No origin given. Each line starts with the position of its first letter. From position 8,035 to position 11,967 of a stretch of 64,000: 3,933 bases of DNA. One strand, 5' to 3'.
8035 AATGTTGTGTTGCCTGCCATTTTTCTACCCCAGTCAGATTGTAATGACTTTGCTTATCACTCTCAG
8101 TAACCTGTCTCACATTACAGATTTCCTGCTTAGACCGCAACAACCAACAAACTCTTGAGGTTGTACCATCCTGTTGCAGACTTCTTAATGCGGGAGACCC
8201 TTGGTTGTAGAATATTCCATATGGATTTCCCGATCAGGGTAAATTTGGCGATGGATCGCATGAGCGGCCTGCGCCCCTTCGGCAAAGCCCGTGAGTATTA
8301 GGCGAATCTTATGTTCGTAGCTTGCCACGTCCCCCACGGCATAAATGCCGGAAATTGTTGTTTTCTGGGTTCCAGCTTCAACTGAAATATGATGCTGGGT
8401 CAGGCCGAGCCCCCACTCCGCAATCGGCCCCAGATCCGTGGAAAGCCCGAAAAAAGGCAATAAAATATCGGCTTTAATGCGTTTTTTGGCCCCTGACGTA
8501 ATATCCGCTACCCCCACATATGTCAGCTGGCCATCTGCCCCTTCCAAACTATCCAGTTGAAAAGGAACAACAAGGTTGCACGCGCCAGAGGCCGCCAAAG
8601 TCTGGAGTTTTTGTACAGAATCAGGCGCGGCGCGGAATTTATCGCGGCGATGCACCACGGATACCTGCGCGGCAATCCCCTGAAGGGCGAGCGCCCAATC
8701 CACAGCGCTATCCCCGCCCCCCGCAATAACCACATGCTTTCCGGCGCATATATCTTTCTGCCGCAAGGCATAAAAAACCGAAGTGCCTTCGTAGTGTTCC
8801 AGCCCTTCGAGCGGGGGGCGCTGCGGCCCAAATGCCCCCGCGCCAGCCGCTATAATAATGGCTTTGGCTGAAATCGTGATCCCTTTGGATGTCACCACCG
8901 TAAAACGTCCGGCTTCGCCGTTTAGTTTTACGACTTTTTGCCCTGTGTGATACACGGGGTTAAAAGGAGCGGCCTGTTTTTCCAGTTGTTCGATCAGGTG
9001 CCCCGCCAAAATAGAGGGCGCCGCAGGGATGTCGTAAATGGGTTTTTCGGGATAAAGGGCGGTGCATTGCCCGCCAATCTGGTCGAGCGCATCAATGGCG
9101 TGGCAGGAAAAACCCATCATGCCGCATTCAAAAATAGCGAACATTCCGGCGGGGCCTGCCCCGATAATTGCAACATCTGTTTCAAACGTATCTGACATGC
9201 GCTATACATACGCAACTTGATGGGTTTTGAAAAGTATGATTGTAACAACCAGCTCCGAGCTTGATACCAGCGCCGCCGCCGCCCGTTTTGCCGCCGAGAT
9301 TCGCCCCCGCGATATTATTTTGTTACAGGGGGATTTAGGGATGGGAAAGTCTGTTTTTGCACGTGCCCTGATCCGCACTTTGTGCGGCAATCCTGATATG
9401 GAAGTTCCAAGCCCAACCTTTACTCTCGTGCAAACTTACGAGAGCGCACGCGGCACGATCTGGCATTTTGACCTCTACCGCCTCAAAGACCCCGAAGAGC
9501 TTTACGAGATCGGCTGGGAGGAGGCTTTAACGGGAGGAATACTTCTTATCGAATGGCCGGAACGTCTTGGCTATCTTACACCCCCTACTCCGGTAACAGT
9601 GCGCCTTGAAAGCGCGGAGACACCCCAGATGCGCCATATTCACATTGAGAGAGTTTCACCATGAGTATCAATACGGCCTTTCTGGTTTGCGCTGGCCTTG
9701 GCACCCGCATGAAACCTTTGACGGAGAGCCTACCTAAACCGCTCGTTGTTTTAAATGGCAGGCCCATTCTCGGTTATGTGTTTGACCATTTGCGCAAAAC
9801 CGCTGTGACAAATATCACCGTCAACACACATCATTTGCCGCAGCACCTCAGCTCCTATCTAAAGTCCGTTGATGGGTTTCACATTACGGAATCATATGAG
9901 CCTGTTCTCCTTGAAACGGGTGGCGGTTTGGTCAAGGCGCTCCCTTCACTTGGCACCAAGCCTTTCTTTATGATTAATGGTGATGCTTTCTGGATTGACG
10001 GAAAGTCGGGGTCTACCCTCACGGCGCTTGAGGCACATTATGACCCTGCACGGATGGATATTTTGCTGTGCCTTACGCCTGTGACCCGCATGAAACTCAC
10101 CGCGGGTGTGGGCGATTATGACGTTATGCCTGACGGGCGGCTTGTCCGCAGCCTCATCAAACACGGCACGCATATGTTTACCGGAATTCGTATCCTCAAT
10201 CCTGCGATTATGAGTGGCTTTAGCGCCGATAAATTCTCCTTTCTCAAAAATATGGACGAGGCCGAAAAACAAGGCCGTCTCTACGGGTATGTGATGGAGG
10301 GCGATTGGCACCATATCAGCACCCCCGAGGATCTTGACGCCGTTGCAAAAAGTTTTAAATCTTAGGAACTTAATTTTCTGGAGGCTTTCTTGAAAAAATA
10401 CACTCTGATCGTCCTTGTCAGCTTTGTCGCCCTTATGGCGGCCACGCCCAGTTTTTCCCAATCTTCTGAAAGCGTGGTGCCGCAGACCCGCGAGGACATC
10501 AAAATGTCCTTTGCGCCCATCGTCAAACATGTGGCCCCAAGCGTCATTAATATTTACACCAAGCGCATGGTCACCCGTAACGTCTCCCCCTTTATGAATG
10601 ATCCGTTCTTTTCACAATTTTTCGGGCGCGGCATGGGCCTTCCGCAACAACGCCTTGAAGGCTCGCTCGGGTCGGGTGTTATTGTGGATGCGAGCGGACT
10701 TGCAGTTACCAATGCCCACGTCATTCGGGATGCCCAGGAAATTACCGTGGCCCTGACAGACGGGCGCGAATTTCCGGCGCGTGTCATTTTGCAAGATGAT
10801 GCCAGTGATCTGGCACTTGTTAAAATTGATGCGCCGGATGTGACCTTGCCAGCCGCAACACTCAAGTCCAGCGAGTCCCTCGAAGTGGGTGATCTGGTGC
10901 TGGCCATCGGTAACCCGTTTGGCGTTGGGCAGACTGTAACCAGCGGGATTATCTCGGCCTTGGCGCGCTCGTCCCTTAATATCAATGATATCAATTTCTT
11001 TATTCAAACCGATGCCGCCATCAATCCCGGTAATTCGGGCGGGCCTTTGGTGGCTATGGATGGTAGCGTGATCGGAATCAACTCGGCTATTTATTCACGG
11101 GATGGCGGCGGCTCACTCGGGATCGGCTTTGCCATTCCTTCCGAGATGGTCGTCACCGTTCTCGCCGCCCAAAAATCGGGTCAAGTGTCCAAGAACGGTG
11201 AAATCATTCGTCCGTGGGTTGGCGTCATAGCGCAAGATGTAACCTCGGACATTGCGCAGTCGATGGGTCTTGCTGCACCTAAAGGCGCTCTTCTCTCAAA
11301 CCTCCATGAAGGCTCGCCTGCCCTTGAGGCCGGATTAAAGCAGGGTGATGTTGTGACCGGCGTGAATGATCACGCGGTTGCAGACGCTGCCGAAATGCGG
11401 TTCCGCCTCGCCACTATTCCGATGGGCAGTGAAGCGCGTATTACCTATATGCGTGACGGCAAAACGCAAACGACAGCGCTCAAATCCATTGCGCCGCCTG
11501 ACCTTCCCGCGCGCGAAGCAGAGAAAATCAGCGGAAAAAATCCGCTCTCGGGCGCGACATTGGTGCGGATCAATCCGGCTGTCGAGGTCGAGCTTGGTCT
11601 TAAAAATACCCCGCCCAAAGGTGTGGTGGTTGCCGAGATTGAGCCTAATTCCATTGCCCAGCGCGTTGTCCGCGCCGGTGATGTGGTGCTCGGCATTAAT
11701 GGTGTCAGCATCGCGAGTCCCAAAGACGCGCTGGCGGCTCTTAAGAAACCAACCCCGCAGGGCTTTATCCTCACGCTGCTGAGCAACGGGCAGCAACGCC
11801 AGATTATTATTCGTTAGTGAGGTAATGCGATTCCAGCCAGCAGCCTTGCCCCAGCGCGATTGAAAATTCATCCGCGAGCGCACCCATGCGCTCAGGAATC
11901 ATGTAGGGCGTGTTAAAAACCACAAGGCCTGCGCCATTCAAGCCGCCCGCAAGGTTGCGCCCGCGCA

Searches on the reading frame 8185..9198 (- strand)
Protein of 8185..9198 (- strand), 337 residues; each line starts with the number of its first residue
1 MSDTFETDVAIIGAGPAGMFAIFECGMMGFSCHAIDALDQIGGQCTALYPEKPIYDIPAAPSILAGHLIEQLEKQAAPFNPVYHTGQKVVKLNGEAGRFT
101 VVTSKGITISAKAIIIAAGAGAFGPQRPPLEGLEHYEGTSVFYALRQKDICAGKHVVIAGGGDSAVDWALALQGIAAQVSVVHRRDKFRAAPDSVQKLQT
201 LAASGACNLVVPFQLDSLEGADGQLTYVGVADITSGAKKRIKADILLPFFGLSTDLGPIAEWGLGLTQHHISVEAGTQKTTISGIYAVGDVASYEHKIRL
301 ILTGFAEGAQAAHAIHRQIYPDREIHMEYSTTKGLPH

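Call 107: find_encoding_contigs(protein=window:8185-9198:-, flank=10000, max_places=1)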
Protein window:8185-9198:- (337 aa): 3 contigs read that carry it; 1 place shown.
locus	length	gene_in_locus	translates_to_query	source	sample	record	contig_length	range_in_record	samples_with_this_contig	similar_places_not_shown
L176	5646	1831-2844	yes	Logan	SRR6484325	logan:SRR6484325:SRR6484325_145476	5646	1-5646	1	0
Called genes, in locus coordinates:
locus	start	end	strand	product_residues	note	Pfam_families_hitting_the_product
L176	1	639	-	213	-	?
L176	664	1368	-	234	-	PF00483:NTP_transferase, PF12804:NTP_transf_3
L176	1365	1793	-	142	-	PF02367:TsaE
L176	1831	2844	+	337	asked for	PF03486:HI0933_like (faint), PF07992:Pyr_redox_2, PF13738:Pyr_redox_3, PF00070:Pyr_redox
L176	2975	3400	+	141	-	PF00072:Response_reg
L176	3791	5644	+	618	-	?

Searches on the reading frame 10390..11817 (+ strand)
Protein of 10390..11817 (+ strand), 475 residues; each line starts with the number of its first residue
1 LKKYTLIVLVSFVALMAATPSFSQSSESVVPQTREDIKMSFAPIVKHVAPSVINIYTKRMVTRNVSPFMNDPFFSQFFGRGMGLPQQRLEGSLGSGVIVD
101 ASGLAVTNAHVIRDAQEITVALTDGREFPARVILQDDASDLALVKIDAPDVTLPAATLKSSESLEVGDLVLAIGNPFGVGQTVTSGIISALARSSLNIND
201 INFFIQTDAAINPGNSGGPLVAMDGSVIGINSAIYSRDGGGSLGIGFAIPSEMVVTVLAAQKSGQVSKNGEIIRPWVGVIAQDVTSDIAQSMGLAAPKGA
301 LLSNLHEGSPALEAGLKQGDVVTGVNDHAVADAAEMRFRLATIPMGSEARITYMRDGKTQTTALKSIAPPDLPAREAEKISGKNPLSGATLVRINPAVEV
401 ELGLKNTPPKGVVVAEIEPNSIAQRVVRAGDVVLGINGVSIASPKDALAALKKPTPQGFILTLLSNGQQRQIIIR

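Call 108: search_protein_families(library=pfam, max_evalue=0.00001, proteins=[window:10390-11817:+])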
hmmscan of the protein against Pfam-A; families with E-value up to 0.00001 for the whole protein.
window:10390-11817:+ (475 aa): 5 families
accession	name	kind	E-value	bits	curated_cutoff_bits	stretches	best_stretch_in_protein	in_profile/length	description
PF13365.12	Trypsin_2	-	1e-33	117.5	27.6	1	94-230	1-144/144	Trypsin-like peptidase domain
PF00089.32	Trypsin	-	4.7e-20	72.8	20.6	1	93-256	26-218/220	Trypsin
PF13180.12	PDZ_2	-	3.4e-18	66.1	27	1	299-364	13-78/80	PDZ domain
PF17820.7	PDZ_6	-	1.9e-16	60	27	1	413-462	1-51/54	PDZ domain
PF00595.29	PDZ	-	7.3e-16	58.8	23.2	1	409-453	24-70/81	PDZ domain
